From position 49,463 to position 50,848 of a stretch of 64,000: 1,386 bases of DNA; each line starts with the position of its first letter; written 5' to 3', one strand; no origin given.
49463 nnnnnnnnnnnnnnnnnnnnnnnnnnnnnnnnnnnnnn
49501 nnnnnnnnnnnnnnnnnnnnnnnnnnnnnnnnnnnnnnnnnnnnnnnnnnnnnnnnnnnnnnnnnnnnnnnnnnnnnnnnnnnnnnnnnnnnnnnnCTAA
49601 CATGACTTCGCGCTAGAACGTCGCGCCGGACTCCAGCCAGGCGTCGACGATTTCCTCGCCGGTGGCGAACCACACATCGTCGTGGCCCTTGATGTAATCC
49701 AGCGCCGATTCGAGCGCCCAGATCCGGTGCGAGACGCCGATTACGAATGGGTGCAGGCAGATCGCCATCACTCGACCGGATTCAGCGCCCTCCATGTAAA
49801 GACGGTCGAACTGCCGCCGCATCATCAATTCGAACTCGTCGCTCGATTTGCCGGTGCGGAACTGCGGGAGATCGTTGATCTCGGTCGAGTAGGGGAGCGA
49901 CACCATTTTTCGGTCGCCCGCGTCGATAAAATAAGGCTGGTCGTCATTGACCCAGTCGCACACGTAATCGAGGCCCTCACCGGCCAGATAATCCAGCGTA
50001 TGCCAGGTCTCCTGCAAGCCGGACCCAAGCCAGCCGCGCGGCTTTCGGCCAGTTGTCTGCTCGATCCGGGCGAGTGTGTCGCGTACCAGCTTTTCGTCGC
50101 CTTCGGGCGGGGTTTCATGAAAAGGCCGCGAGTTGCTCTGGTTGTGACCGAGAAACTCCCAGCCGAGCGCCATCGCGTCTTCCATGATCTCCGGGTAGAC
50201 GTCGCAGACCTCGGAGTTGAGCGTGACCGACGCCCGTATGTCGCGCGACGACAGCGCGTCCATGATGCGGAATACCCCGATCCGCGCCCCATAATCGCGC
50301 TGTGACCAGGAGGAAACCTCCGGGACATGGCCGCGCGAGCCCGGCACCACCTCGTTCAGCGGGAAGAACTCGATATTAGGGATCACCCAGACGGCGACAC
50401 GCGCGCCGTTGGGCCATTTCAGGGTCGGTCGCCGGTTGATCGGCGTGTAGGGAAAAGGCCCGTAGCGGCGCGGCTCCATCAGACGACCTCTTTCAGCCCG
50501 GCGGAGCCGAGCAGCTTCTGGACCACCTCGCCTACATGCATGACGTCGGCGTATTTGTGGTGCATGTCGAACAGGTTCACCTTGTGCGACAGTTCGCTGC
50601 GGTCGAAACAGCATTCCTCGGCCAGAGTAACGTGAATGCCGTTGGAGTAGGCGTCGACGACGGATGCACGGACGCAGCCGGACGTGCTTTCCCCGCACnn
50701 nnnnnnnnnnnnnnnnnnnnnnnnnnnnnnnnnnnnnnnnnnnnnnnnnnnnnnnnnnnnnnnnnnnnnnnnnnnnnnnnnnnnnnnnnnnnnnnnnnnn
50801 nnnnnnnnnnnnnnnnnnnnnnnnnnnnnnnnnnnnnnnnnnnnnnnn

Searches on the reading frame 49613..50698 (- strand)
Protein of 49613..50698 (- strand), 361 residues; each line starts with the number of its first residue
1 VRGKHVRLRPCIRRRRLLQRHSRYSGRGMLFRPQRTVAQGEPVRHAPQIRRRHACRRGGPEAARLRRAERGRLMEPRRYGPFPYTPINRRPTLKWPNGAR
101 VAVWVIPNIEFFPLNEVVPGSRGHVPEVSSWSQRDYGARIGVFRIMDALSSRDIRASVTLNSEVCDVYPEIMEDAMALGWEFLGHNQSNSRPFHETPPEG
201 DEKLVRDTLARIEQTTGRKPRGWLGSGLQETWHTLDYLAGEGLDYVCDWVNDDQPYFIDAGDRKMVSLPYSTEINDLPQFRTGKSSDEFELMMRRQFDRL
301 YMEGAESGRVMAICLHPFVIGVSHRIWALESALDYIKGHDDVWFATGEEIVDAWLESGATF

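Call 58: find_encoding_contigs(protein=window:49613-50698:-, flank=10000, max_places=3)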
Protein window:49613-50698:- (361 aa): no gene with exactly this product is on record in the collection.

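Call 59: find_homologous_proteins(query=window:49613-50698:-, max_evalue=1e-80)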
Query window:49613-50698:- (361 aa): 2265 proteins with E <= 1e-80 among 8000 candidates; the best 120 are listed.
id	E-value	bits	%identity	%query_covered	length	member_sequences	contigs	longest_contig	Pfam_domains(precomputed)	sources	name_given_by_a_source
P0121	1.4e-199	681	100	80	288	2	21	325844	-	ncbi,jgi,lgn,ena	jgi:allantoinase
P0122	2.0e-188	644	93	80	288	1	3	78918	-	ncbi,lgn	-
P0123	8.1e-186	635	92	80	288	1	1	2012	-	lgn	-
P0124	4.0e-174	597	87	80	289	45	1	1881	-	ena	-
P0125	1.6e-172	592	87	80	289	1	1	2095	-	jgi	-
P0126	8.5e-171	586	84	80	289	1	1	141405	-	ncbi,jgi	jgi:allantoinase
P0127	1.1e-169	582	84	80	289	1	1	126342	-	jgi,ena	jgi:allantoinase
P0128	1.2e-166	572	82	80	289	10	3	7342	PF01522.27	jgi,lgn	jgi:peptidoglycan/xylan/chitin deacetylase (PgdA/CDA1 family)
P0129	5.2e-166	570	82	80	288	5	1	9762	-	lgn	-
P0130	1.9e-165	568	82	80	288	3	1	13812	-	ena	-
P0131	5.4e-165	567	82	80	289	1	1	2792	-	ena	-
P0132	3.2e-164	564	81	80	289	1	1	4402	-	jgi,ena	-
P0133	3.3e-164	564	82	80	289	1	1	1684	-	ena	-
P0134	1.6e-163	562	81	80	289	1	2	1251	-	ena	-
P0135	1.7e-163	562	82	80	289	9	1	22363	-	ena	-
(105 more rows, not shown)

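Call 60: find_encoding_contigs(protein=P0121, flank=10000, max_places=3)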
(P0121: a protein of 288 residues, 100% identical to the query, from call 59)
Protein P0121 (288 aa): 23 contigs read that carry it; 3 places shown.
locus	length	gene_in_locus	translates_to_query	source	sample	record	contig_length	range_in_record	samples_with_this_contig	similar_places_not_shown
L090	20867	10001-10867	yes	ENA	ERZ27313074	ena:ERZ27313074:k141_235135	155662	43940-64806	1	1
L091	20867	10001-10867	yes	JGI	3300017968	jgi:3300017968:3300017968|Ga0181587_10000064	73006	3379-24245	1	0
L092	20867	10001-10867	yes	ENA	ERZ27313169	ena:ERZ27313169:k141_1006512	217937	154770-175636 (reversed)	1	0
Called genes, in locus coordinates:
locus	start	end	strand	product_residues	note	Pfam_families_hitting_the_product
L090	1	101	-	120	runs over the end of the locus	PF01258:zf-dskA_traR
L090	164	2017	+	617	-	PF03600:CitMHS, PF02080:TrkA_C, PF00939:Na_sulph_symp, PF03600:CitMHS (weak)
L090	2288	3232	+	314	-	PF00561:Abhydrolase_1, PF12146:Hydrolase_4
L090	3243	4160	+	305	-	PF00561:Abhydrolase_1, PF12697:Abhydrolase_6, PF12146:Hydrolase_4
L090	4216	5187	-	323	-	PF00248:Aldo_ket_red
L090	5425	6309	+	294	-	PF09459:EB_dh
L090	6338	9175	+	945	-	PF00672:HAMP, PF00512:HisKA, PF02518:HATPase_c, PF00072:Response_reg, PF01627:Hpt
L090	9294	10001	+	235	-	PF00857:Isochorismatase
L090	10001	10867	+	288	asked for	-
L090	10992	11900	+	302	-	PF00892:EamA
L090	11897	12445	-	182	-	PF02627:CMD (weak)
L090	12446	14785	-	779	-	PF01315:Ald_Xan_dh_C, PF02738:MoCoBD_1, PF20256:MoCoBD_2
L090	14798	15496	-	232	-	PF02979:NHase_alpha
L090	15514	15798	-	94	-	PF02211:NHase_beta_C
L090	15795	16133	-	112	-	PF21006:NHase_beta_N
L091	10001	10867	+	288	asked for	-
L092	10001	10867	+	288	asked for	-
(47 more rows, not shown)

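Call 61: find_encoding_contigs(protein=P0122, flank=6000, max_places=2)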
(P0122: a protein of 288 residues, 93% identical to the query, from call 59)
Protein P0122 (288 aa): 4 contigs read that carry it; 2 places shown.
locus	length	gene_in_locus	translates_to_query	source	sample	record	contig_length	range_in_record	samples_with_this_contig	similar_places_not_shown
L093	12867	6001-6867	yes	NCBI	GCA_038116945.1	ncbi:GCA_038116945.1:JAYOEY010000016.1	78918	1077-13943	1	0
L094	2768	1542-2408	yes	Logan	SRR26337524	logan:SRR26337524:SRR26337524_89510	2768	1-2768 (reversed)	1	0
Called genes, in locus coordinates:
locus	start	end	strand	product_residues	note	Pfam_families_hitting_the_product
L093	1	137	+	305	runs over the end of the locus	PF00561:Abhydrolase_1, PF12697:Abhydrolase_6, PF12146:Hydrolase_4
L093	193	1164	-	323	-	PF00248:Aldo_ket_red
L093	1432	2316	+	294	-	PF09459:EB_dh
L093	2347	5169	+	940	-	PF00672:HAMP, PF00512:HisKA, PF02518:HATPase_c, PF00072:Response_reg, PF01627:Hpt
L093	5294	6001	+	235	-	PF00857:Isochorismatase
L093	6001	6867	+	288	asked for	-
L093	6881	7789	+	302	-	PF00892:EamA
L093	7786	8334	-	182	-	PF02627:CMD (weak)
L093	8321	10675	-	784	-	PF01315:Ald_Xan_dh_C, PF02738:MoCoBD_1, PF20256:MoCoBD_2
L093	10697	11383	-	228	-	PF02979:NHase_alpha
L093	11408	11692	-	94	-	PF02211:NHase_beta_C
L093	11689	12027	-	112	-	PF21006:NHase_beta_N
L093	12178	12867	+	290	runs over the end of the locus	PF20434:BD-FAE, PF07859:Abhydrolase_3, PF00135:COesterase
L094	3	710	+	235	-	?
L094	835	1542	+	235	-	PF00857:Isochorismatase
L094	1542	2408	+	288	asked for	-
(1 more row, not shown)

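Call 62: find_encoding_contigs(protein=P0126, flank=6000, max_places=1)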
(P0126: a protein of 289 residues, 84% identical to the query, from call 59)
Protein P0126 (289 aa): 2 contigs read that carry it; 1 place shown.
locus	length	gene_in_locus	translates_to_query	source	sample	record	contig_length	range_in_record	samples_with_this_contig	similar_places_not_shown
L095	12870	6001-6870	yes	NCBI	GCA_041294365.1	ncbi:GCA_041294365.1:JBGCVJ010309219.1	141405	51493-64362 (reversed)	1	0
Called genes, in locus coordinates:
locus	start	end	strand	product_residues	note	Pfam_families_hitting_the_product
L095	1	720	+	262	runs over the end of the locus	PF00561:Abhydrolase_1, PF12697:Abhydrolase_6, PF12146:Hydrolase_4 (weak), PF00561:Abhydrolase_1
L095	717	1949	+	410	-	PF00296:Bac_luciferase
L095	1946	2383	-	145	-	PF09335:VTT_dom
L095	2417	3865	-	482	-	PF03951:Gln-synt_N (faint), PF00120:Gln-synt_C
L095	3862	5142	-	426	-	PF00355:Rieske, PF19301:LigXa_C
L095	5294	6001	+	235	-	PF00857:Isochorismatase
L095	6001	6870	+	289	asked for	-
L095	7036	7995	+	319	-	PF16868:NMT1_3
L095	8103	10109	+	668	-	PF06808:DctM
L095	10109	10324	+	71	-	-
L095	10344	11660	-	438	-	PF06808:DctM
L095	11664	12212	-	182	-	PF04290:DctQ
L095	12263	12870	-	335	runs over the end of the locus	PF03480:DctP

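Call 63: find_encoding_contigs(protein=P0127, flank=6000, max_places=1)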
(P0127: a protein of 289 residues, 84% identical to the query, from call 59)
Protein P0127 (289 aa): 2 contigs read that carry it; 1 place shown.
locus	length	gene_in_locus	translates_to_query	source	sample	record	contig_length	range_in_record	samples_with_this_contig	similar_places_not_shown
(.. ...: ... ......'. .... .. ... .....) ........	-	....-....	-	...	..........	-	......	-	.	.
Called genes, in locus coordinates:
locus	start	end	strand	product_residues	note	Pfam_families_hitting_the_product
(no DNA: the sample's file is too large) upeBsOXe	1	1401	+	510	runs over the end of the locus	PF01970:TctA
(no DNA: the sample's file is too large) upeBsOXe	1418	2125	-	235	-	PF13531:SBP_bac_11, PF01547:SBP_bac_1 (faint)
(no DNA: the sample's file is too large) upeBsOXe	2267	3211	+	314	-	PF00561:Abhydrolase_1, PF12146:Hydrolase_4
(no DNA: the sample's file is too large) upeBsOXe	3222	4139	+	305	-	PF00561:Abhydrolase_1 (weak), PF12697:Abhydrolase_6 (weak), PF12146:Hydrolase_4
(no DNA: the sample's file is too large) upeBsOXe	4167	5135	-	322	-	PF00248:Aldo_ket_red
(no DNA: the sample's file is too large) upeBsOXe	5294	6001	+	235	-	PF00857:Isochorismatase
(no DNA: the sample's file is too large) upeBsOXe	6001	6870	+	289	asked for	-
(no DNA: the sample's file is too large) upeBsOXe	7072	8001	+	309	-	PF16868:NMT1_3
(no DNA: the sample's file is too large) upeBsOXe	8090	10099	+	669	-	PF06808:DctM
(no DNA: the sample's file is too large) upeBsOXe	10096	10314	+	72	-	-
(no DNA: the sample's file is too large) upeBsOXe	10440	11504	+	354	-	-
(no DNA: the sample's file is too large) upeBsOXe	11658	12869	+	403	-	PF07690:MFS_1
